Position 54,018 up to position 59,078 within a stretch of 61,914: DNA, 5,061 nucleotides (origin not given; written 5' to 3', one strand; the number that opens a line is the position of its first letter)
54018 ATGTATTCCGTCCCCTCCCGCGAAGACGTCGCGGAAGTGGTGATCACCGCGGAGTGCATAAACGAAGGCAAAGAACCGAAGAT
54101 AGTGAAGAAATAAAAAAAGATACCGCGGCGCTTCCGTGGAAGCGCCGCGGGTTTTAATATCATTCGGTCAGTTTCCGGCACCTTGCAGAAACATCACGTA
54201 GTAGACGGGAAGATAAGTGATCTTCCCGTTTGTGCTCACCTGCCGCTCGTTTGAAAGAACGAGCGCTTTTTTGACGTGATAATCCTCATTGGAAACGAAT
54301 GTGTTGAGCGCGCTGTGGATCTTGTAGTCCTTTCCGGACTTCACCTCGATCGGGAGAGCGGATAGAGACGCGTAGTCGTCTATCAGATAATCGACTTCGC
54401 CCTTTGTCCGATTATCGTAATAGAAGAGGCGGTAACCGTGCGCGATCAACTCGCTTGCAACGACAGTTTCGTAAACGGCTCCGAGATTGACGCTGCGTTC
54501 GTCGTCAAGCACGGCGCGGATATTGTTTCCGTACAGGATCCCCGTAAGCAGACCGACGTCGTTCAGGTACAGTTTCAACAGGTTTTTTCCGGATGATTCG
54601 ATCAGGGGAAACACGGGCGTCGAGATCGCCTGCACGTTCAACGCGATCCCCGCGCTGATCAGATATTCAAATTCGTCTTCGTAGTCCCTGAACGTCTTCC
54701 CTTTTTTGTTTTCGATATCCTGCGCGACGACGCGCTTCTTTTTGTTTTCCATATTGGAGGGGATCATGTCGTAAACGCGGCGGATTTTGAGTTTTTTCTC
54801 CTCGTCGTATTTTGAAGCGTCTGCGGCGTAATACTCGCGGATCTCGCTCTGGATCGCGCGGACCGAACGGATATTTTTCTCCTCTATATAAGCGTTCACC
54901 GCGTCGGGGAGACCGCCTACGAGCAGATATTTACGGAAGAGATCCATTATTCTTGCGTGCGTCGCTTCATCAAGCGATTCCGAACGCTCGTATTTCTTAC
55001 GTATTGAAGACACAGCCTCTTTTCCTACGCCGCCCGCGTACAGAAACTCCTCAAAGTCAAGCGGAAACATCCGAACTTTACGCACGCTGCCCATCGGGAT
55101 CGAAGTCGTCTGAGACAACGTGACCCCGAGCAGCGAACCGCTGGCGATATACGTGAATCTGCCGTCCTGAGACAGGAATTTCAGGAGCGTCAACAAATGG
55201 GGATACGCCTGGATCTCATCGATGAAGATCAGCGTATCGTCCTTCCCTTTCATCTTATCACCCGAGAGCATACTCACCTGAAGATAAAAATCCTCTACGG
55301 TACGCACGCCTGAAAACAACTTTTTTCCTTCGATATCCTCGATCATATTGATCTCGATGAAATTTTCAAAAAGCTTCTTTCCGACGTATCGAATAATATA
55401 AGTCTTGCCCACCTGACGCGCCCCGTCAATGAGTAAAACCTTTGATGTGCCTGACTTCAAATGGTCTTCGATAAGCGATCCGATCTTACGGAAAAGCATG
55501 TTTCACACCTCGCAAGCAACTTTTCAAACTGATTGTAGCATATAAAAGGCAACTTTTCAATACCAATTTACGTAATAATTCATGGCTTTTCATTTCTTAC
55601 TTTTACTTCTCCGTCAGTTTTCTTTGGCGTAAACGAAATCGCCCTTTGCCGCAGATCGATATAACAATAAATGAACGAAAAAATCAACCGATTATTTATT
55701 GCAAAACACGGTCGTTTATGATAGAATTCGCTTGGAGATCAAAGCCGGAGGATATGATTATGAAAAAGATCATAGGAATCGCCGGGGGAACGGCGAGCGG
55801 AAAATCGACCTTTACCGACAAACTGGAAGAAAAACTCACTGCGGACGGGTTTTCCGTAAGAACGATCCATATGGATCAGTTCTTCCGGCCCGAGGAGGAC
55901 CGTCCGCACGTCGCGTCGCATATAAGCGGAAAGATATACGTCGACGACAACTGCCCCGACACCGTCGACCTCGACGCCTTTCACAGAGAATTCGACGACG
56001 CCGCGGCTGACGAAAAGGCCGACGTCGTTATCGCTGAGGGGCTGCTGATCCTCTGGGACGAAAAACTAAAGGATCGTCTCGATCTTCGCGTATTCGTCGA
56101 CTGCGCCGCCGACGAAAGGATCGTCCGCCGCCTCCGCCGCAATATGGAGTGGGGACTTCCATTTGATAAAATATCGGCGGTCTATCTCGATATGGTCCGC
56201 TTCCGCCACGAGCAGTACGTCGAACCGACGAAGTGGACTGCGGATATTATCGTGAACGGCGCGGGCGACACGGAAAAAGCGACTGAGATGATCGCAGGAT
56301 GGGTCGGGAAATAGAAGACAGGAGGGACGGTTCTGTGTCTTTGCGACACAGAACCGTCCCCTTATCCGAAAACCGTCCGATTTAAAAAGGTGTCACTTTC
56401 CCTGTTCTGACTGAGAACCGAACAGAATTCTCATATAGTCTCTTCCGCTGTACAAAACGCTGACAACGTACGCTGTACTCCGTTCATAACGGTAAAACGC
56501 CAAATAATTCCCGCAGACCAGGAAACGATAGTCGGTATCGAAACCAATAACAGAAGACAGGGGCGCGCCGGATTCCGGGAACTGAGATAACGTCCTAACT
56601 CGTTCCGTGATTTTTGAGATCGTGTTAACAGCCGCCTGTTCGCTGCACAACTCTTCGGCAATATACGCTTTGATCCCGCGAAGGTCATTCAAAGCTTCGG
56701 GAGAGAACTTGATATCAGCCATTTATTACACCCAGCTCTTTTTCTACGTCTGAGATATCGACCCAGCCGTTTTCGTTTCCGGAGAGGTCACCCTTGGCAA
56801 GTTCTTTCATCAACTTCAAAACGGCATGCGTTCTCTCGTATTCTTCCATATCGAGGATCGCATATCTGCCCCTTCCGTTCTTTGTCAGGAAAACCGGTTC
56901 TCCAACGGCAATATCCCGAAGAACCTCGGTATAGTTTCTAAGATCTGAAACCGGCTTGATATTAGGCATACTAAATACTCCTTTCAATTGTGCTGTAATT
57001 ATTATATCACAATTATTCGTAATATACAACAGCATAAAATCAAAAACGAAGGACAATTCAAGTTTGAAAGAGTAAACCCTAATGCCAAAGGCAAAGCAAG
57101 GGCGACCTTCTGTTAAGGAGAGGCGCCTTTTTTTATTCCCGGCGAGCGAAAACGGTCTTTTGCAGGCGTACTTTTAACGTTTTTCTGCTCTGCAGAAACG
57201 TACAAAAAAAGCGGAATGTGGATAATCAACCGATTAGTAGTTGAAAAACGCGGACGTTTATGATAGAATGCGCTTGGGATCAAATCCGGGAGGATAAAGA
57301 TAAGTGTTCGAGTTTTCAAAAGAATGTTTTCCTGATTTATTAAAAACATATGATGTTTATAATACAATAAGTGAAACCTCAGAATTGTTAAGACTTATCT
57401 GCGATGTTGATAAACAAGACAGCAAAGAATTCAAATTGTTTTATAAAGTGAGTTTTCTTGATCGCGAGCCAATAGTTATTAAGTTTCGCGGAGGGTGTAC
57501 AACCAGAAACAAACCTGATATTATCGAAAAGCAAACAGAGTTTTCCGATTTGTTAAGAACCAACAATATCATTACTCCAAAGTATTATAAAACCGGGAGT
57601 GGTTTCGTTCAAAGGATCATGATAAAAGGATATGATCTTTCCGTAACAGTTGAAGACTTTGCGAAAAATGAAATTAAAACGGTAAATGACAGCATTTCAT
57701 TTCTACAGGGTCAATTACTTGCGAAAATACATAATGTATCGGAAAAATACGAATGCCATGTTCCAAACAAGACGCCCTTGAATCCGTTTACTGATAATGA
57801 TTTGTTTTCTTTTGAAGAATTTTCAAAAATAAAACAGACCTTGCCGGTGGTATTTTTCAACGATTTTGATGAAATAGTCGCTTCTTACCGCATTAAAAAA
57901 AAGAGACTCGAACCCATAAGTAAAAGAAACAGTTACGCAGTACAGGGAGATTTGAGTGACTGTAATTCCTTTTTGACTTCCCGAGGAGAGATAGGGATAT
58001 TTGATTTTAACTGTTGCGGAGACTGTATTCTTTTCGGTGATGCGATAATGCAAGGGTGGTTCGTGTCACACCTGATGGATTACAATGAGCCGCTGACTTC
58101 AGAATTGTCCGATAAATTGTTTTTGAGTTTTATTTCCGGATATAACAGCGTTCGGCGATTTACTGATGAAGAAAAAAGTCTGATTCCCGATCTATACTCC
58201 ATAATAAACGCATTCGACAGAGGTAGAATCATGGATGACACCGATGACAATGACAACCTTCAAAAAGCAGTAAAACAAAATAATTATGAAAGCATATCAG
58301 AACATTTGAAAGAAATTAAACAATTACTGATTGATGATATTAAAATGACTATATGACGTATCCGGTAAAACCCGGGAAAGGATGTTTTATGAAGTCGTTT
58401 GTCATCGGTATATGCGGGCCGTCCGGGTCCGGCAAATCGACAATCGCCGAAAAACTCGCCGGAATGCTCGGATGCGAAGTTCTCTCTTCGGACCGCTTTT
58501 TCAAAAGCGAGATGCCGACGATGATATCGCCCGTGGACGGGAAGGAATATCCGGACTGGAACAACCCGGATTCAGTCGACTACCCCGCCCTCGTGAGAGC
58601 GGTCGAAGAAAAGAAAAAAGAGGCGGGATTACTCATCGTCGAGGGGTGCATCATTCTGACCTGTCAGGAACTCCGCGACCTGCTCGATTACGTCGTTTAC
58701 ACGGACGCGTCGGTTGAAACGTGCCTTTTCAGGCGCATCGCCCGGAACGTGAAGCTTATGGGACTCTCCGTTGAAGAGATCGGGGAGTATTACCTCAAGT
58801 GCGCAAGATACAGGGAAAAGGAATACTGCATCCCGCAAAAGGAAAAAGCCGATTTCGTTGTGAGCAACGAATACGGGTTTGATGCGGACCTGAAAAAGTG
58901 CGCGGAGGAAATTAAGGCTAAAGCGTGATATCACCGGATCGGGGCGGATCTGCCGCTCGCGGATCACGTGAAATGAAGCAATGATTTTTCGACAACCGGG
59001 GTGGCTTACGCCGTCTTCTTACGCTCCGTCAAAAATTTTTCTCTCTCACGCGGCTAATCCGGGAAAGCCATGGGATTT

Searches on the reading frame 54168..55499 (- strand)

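Call 69: search_protein_families(library=pfam, proteins=[window:54168-55499:-], max_evalue=0.001)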
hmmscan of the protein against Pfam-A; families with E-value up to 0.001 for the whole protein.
window:54168-55499:- (443 aa): 3 families
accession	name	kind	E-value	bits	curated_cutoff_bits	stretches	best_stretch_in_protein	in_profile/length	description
PF13173.12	AAA_14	-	1.6e-23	83.6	27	1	19-153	2-129/129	AAA domain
PF13635.12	DUF4143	-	1.3e-21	77.4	28.1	1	227-389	3-160/160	Domain of unknown function (DUF4143)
PF00004.35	AAA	-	0.00087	20.2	21.2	0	23-98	2-68/131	ATPase family associated with various cellular activities (AAA)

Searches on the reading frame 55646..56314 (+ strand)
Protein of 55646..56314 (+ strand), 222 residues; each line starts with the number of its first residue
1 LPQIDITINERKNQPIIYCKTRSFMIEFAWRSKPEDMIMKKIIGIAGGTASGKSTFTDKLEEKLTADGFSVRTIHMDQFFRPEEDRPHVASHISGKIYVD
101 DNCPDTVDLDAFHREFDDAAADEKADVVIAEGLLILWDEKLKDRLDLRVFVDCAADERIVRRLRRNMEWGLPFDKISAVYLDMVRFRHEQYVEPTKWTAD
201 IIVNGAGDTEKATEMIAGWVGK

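Call 69: search_protein_families(library=pfam, proteins=[window:55646-56314:+], max_evalue=0.001)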
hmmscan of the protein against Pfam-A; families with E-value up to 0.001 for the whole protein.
window:55646-56314:+ (222 aa): 3 families
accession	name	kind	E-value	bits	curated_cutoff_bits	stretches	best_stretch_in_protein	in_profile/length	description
PF00485.24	PRK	-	1.7e-18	67.6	22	1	120-207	104-191/196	Phosphoribulokinase / Uridine kinase family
PF13238.12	AAA_18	-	2.9e-06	28.2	29.4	1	43-168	1-114/128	AAA domain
PF01121.26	CoaE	-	0.00044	20.4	27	0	42-62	2-22/180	Dephospho-CoA kinase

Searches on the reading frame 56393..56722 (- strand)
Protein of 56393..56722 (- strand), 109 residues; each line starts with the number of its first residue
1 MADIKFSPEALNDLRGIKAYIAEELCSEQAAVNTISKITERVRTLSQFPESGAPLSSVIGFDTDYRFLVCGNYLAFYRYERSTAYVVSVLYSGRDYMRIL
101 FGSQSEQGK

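Call 69: search_protein_families(library=pfam, proteins=[window:56393-56722:-], max_evalue=0.001)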
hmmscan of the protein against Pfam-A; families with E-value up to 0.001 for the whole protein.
window:56393-56722:- (109 aa): 1 family
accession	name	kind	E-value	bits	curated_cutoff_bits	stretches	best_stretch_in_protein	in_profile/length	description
PF05016.21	ParE_toxin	-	1.5e-14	54.7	23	1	4-96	1-89/89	ParE toxin of type II toxin-antitoxin system, parDE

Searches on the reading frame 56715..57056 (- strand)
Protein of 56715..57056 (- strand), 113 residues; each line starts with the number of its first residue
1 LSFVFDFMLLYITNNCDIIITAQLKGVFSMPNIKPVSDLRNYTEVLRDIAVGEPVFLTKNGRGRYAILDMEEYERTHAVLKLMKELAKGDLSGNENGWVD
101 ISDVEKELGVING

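Call 69: search_protein_families(library=pfam, proteins=[window:56715-57056:-], max_evalue=0.001)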
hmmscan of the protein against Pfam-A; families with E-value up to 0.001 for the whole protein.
window:56715-57056:- (113 aa): 1 family
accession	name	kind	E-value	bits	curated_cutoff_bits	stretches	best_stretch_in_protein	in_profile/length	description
PF02604.26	PhdYeFM_antitox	-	8.3e-06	25.9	29.8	1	33-89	3-61/74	Antitoxin Phd_YefM, type II toxin-antitoxin system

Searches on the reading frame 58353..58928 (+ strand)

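Call 69: search_protein_families(library=pfam, proteins=[window:58353-58928:+], max_evalue=0.001)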
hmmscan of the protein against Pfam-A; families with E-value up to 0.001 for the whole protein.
window:58353-58928:+ (191 aa): 7 families
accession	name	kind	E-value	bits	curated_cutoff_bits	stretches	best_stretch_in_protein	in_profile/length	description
PF00485.24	PRK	-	4.4e-17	63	22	2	84-171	102-188/196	Phosphoribulokinase / Uridine kinase family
PF13238.12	AAA_18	-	1.9e-09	38.5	29.4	1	18-130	1-110/128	AAA domain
PF13671.12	AAA_33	-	4.8e-09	37.1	27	1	17-55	1-39/143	AAA domain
PF13207.12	AAA_17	-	2.3e-06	28.4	27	1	22-131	2-122/136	AAA domain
PF02224.24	Cytidylate_kin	-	1.2e-05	25.6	26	1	18-51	1-34/211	Cytidylate kinase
PF01202.28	SKI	-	3.2e-05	24.5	22.1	0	25-55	2-32/159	Shikimate kinase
PF01121.26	CoaE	-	5.5e-05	23.4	27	0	17-48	2-32/180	Dephospho-CoA kinase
